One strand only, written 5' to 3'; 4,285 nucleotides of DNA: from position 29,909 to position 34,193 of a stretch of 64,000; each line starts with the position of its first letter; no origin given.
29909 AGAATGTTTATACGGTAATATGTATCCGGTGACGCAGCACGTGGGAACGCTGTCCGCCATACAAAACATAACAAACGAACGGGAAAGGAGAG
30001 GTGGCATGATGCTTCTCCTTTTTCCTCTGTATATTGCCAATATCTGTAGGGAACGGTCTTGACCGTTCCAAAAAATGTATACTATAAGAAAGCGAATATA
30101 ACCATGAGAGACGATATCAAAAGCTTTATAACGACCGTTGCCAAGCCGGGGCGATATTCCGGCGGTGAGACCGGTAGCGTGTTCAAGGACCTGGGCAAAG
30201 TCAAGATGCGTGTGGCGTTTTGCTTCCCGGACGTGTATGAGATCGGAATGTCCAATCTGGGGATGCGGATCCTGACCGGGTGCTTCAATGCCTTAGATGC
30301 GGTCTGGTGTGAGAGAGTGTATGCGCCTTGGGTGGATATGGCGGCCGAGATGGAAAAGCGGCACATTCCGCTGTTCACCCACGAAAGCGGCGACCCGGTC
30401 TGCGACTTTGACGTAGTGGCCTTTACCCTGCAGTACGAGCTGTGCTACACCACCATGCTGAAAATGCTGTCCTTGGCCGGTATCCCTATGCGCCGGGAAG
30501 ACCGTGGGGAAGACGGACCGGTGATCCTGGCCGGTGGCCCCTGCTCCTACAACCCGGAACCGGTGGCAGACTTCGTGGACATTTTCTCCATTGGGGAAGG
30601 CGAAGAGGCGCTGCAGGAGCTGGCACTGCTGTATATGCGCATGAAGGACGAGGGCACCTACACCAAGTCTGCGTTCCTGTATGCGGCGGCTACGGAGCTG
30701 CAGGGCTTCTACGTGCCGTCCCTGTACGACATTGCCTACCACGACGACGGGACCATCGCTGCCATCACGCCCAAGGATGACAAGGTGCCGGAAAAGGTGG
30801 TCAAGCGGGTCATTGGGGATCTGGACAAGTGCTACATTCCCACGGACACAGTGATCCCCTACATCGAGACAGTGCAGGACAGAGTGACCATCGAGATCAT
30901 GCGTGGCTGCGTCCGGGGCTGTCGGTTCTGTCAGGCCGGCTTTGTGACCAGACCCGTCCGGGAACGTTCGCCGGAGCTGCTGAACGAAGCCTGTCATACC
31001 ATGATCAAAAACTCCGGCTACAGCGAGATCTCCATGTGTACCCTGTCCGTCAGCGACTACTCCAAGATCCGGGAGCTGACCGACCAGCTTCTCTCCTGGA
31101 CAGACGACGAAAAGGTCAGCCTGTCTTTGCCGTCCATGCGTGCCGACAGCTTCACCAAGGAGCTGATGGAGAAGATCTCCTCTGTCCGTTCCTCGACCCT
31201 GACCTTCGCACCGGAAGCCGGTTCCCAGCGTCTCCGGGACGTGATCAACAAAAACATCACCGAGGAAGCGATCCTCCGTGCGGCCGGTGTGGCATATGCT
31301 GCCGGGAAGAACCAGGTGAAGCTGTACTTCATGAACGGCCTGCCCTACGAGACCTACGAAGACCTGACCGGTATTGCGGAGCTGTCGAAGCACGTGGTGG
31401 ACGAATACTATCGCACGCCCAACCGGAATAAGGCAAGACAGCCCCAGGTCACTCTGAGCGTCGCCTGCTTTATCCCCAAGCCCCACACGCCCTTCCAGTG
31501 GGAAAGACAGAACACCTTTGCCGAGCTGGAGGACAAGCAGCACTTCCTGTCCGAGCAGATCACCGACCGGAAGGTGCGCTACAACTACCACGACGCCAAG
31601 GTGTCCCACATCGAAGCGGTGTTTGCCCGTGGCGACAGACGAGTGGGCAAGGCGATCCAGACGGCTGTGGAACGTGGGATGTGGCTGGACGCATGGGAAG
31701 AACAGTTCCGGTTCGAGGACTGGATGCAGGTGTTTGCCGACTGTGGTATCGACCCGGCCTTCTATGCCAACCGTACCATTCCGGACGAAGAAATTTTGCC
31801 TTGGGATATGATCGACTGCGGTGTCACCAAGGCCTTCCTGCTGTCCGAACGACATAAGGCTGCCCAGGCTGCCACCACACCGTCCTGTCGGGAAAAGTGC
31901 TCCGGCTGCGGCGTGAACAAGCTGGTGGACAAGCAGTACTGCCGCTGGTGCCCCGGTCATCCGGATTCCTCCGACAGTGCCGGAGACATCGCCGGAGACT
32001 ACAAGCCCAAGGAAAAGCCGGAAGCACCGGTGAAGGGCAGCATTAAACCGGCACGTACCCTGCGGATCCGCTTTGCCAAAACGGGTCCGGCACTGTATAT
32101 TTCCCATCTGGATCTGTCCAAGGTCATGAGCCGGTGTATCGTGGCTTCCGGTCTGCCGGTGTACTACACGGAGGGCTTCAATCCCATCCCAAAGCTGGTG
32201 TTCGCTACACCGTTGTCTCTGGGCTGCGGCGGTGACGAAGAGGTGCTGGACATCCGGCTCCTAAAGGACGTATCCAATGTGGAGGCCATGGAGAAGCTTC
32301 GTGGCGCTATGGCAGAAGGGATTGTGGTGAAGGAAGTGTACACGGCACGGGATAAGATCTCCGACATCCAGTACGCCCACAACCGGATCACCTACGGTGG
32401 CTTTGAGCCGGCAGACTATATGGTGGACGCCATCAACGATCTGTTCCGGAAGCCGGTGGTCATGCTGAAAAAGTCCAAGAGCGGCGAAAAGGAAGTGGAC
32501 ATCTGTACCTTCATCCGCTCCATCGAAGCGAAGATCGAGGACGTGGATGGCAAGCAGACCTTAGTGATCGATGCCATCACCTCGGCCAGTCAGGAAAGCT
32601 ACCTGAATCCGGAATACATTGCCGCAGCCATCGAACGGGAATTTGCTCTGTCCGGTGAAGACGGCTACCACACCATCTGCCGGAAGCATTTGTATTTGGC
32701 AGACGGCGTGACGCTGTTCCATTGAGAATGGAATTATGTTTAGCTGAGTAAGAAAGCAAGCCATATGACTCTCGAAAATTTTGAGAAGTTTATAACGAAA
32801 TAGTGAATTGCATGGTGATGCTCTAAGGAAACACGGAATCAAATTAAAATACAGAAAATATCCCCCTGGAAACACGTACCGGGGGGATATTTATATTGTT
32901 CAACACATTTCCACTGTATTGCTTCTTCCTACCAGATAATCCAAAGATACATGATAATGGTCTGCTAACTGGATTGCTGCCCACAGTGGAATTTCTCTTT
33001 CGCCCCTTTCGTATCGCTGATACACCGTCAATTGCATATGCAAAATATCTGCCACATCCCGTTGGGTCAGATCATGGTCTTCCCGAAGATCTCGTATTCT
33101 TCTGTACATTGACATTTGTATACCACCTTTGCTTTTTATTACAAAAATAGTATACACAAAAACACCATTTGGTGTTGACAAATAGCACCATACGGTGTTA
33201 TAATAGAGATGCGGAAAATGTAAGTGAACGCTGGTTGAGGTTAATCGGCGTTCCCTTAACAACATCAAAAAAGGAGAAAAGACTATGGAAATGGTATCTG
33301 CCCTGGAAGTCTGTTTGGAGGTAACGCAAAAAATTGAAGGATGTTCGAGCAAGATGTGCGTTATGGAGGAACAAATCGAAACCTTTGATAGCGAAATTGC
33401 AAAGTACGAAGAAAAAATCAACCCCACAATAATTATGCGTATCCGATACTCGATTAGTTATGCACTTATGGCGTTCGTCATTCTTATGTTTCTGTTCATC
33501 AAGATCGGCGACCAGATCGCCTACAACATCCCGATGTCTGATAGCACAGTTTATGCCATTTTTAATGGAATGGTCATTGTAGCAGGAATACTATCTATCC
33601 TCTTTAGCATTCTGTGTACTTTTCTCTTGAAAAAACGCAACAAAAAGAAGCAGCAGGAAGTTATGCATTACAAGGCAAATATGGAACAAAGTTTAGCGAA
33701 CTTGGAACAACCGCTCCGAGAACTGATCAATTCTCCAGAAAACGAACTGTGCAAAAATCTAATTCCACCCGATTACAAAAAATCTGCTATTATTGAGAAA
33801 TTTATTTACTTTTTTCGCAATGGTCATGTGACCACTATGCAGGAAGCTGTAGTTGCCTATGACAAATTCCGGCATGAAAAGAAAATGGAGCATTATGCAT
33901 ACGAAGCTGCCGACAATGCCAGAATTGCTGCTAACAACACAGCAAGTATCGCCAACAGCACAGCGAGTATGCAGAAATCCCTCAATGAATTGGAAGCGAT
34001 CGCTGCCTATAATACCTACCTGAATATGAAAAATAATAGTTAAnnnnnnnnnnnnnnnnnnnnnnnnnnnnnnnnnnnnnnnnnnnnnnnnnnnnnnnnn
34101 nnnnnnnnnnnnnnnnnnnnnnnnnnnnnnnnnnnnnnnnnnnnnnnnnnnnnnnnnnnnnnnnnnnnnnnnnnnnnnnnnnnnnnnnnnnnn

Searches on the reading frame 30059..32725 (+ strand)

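Call 8: search_protein_families(library=pfam, proteins=[window:30059-32725:+], max_evalue=0.01)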
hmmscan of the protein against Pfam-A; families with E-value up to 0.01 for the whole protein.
window:30059-32725:+ (888 aa): 4 families
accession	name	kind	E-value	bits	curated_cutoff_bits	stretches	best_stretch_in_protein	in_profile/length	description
PF19864.5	Radical_SAM_N2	-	5.8e-57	191.8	29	1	68-220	1-151/151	Radical SAM proteins, N-terminal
PF10105.14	DUF2344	-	1.2e-38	133.3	23.8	1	668-851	2-176/176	Uncharacterized protein conserved in bacteria (DUF2344)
PF04055.27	Radical_SAM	-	1.2e-18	68.3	29.5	1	278-442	1-165/166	Radical SAM superfamily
PF02310.24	B12-binding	-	0.0057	16.9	32.1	0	116-188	51-120/121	B12 binding domain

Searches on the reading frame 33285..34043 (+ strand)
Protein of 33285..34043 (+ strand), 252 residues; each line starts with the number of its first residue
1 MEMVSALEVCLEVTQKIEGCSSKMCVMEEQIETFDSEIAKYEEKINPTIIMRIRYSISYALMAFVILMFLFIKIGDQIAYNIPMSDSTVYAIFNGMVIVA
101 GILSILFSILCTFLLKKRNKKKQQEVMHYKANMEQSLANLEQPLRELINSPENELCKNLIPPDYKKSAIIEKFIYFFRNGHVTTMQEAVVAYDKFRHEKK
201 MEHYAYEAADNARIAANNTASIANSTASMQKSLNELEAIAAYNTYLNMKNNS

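Call 8: search_protein_families(library=pfam, proteins=[window:33285-34043:+], max_evalue=0.01)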
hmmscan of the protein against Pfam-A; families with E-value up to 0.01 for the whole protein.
window:33285-34043:+ (252 aa): 6 families
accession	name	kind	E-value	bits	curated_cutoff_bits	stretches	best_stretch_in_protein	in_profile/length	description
PF12725.13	DUF3810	-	0.00011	22.1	28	1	43-204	10-149/311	Protein of unknown function (DUF3810)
PF11700.14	ATG22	-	0.0035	16.6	24.1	1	66-133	205-270/482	Vacuole effluxer Atg22 like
PF01545.26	Cation_efflux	-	0.0045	17.2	26.6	1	55-128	70-137/198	Cation efflux family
PF00528.27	BPD_transp_1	-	0.0053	16.9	26.4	1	46-116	107-176/184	Binding-protein-dependent transport system inner membrane component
PF15681.10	LAX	-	0.006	15.9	27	0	98-130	13-45/350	Lymphocyte activation family X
PF18895.5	T4SS_pilin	-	0.0091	16.5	26.6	0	48-74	7-33/71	Type IV secretion system pilin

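Call 61: find_encoding_contigs(protein=window:33285-34043:+, flank=6000, max_places=10)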
Protein window:33285-34043:+ (252 aa): 16 contigs read that carry it; 10 places shown.
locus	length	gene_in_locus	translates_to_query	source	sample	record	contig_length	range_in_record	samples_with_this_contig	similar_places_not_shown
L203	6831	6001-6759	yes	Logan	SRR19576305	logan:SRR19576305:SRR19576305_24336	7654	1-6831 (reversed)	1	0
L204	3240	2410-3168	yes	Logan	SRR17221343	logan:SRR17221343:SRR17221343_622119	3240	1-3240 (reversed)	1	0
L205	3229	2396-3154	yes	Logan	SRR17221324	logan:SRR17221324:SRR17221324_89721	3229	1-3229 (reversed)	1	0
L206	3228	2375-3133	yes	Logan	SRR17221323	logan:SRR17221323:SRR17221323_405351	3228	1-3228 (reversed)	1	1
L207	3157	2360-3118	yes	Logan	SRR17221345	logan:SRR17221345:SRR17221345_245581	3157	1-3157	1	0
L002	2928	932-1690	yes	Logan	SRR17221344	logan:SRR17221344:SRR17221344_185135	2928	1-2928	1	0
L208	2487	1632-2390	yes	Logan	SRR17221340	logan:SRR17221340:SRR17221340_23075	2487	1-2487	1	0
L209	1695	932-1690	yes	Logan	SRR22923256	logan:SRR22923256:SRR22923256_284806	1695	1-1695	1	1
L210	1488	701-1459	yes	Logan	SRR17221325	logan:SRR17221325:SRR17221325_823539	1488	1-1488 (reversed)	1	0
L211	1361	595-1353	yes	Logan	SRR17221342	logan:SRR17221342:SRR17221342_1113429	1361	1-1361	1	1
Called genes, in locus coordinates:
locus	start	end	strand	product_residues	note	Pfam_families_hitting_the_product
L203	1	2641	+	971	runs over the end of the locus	-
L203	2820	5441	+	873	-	PF19864:Radical_SAM_N2, PF04055:Radical_SAM, PF10105:DUF2344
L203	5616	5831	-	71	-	PF13560:HTH_31, PF01381:HTH_3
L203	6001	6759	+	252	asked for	-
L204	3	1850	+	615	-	?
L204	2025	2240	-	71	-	PF13560:HTH_31, PF01381:HTH_3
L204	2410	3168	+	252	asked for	-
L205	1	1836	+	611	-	?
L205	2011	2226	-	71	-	PF13560:HTH_31, PF01381:HTH_3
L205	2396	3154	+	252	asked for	-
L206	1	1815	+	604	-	?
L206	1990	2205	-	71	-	PF13560:HTH_31, PF01381:HTH_3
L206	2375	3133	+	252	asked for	-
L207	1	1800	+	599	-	?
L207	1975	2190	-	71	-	PF13560:HTH_31, PF01381:HTH_3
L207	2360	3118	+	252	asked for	-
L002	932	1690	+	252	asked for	-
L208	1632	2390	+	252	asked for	-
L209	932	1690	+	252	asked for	-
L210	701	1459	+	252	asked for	-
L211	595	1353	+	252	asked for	-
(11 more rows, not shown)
